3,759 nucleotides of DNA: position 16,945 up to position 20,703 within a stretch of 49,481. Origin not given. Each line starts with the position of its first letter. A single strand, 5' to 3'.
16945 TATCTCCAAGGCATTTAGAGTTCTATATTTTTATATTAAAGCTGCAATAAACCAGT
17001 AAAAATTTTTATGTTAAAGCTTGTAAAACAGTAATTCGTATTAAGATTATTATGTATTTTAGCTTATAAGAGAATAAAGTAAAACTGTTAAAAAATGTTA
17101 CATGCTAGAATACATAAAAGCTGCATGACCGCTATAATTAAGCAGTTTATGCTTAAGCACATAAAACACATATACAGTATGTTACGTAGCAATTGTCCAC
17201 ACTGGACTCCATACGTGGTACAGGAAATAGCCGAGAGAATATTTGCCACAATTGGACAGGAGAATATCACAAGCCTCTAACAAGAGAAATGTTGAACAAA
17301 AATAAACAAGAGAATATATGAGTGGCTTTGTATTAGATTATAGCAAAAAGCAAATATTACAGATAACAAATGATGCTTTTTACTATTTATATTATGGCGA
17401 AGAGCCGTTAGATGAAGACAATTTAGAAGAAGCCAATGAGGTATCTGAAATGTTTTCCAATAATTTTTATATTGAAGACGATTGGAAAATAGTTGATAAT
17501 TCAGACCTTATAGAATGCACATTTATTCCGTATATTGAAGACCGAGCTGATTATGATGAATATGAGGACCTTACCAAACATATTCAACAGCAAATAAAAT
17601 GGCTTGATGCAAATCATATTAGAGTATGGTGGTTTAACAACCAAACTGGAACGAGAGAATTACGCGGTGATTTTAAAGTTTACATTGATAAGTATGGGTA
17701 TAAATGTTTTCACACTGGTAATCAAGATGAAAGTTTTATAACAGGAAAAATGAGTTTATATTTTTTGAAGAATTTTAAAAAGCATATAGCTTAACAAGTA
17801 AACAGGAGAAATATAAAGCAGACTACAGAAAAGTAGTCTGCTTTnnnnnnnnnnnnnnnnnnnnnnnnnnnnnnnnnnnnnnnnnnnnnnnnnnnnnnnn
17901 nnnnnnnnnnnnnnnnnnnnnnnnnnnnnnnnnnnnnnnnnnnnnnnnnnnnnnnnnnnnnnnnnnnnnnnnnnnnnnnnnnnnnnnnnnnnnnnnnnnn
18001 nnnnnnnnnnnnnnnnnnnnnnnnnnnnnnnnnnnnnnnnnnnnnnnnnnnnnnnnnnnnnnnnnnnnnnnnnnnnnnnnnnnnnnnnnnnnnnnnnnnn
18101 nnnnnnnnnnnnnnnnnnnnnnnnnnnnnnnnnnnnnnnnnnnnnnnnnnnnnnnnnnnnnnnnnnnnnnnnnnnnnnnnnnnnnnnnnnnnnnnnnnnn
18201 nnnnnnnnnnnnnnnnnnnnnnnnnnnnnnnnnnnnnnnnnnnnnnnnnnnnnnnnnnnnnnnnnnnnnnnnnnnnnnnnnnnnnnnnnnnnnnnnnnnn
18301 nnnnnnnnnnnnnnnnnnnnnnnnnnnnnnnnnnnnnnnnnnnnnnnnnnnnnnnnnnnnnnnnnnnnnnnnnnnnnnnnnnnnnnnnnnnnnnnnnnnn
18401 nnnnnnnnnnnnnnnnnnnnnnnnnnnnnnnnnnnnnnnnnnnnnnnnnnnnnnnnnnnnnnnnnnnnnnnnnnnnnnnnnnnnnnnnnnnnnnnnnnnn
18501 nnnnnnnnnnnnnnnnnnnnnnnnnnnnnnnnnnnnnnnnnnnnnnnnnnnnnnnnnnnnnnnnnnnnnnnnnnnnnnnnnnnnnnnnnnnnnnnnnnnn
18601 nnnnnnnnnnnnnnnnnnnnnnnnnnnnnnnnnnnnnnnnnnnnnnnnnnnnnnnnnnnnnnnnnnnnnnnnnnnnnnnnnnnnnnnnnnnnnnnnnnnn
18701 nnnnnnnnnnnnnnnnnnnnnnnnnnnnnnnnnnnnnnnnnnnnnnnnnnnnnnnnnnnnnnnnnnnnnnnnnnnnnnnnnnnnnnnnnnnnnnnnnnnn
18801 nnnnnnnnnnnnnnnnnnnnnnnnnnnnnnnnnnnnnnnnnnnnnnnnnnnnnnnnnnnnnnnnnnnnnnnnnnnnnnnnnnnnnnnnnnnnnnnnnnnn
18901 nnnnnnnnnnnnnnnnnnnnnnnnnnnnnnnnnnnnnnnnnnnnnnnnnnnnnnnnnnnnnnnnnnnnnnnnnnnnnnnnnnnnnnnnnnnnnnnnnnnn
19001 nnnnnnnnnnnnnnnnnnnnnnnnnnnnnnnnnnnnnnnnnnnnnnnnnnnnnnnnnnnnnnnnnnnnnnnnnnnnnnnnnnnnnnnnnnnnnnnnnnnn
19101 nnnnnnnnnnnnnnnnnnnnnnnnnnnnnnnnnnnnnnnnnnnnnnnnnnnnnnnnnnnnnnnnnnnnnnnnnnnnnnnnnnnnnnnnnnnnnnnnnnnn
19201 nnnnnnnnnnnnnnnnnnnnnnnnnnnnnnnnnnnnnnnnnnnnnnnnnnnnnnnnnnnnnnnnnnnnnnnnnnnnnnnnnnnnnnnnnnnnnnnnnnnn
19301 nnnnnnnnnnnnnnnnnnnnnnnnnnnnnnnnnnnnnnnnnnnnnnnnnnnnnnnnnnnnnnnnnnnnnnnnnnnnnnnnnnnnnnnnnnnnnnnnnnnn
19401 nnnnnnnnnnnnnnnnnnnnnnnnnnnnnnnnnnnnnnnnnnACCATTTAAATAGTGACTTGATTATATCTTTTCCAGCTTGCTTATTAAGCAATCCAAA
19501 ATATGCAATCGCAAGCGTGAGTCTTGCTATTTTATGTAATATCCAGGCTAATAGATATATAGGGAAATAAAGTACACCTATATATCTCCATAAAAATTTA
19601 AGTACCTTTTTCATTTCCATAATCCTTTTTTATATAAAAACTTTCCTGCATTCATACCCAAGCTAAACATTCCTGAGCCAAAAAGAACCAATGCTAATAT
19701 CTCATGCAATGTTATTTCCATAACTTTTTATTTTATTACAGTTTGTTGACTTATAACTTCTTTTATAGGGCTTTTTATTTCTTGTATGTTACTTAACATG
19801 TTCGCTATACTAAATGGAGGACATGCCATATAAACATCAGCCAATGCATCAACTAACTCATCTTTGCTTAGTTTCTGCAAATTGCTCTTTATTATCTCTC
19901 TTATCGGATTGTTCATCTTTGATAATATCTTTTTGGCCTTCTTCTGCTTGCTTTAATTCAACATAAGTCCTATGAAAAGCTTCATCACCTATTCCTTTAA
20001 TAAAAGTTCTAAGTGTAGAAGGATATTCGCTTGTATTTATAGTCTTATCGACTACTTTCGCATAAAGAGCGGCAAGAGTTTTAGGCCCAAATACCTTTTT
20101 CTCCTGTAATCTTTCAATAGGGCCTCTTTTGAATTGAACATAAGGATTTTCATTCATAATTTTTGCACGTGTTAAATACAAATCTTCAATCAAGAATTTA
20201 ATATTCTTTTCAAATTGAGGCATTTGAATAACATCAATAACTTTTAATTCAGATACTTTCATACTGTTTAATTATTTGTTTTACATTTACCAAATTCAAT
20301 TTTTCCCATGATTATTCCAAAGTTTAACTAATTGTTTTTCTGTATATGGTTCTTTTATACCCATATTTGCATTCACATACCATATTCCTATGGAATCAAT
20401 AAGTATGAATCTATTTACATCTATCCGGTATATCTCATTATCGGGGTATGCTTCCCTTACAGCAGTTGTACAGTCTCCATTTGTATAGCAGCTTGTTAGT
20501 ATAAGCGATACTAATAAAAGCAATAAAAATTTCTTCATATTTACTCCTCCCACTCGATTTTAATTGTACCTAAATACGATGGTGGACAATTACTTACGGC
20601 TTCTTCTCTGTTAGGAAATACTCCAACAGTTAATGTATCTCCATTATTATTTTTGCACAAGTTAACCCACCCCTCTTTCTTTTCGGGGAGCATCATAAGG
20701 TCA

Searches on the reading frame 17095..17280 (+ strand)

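Call 66: search_protein_families(library=pfam, proteins=[window:17095-17280:+], max_evalue=0.05)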
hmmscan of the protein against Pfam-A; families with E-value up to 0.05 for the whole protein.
window:17095-17280:+ (61 aa): 1 family
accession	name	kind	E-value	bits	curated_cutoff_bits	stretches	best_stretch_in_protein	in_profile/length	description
PF05903.20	Peptidase_C97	-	0.0049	17.2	29.2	1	5-46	81-122/151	PPPDE putative peptidase domain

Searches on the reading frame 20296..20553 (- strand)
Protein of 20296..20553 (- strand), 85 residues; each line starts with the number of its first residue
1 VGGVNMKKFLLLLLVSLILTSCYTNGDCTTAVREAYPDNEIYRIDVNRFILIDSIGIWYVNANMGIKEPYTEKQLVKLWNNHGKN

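Call 65: search_protein_families(library=pfam, proteins=[window:20296-20553:-], max_evalue=0.05)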
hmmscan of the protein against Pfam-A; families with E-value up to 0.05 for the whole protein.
window:20296-20553:- (85 aa): 2 families
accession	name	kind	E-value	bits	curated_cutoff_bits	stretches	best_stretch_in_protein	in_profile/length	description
PF24316.1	Tli3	-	0.03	15.1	27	1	41-70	8-43/129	T6SS Tli3 immunity protein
PF15621.11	PROL5-SMR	-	0.045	14.5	25.3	0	8-38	2-33/115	Proline-rich submaxillary gland androgen-regulated family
